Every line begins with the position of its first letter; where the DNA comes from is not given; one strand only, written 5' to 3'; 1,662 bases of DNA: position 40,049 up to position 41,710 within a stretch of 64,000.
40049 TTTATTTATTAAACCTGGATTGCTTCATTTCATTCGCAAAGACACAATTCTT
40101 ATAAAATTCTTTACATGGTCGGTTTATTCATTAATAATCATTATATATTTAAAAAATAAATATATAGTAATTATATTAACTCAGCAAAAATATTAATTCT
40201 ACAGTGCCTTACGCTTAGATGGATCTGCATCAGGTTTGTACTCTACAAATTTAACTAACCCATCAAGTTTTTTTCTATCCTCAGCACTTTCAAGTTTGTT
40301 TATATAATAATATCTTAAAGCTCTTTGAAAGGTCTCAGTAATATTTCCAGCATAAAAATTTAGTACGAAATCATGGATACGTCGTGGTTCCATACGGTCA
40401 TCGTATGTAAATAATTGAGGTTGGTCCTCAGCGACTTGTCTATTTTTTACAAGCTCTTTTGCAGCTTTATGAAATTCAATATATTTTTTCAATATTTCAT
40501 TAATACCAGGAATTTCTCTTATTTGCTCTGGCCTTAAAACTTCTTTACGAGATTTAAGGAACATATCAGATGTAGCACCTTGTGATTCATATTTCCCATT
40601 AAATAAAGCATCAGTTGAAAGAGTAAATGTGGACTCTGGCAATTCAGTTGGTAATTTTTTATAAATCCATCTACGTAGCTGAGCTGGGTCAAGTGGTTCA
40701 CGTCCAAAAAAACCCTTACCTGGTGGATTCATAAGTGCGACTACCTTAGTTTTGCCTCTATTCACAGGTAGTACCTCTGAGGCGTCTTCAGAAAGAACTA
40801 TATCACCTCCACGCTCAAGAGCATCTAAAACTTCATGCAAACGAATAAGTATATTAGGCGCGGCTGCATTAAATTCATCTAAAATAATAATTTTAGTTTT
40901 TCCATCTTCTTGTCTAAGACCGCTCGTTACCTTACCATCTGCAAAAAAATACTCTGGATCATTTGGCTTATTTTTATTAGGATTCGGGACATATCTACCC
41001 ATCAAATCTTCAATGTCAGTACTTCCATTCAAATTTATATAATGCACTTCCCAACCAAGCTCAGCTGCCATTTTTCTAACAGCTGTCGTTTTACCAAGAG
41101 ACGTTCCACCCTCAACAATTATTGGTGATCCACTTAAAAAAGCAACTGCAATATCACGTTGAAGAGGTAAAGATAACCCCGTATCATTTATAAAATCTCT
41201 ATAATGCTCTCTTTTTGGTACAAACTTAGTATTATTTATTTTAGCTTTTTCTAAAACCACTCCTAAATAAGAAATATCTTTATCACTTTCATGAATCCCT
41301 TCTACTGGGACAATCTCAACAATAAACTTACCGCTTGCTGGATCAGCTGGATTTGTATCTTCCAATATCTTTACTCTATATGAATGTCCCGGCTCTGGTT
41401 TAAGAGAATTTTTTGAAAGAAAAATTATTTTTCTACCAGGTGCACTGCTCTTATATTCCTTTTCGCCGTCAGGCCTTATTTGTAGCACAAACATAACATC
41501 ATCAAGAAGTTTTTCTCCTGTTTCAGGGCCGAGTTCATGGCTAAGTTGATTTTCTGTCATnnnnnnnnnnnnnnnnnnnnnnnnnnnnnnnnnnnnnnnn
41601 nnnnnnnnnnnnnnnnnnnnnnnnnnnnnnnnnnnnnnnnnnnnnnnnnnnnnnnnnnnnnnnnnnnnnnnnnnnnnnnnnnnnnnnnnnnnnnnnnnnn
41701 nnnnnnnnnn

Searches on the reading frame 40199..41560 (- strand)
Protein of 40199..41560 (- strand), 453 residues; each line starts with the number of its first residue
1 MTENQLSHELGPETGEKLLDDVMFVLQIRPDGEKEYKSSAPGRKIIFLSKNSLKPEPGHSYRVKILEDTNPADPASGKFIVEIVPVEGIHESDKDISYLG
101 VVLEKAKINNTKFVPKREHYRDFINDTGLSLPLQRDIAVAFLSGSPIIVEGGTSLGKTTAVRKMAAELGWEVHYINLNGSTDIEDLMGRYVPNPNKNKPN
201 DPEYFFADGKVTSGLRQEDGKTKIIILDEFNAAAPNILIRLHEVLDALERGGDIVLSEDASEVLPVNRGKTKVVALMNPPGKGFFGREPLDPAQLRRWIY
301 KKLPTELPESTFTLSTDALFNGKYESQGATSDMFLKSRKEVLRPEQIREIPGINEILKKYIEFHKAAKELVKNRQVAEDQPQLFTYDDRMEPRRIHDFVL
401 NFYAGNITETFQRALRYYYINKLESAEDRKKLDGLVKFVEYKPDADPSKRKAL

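Call 7: search_protein_families(library=pfam, proteins=[window:40199-41560:-], max_evalue=1)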
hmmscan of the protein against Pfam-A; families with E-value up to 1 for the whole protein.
window:40199-41560:- (453 aa): 9 families
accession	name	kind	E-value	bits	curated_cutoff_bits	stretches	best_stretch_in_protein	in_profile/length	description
PF07728.20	AAA_5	-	2.5e-13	50.6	22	1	148-297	3-138/139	AAA domain (dynein-related subfamily)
PF13401.12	AAA_22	-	0.00029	21.6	27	1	146-250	7-112/130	AAA domain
PF00004.35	AAA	-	0.0023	18.8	21.2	1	151-236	5-72/131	ATPase family associated with various cellular activities (AAA)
PF13173.12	AAA_14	-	0.0032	17.9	27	1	146-257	4-96/129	AAA domain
PF02572.21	CobA_CobO_BtuR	-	0.06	14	25.7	1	218-250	93-125/172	ATP:corrinoid adenosyltransferase BtuR/CobO/CobP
PF13521.12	AAA_28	-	0.067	13.8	27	1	147-172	2-27/164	AAA domain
PF07726.17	AAA_3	-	0.087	13.2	27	1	147-245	2-86/131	ATPase family associated with various cellular activities (AAA)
PF25794.1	SACS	-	0.17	12.1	32.8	1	353-396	8-49/247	Sacsin domain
PF02283.22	CobU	-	0.2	11.6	27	1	147-242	1-94/168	Cobinamide kinase / cobinamide phosphate guanyltransferase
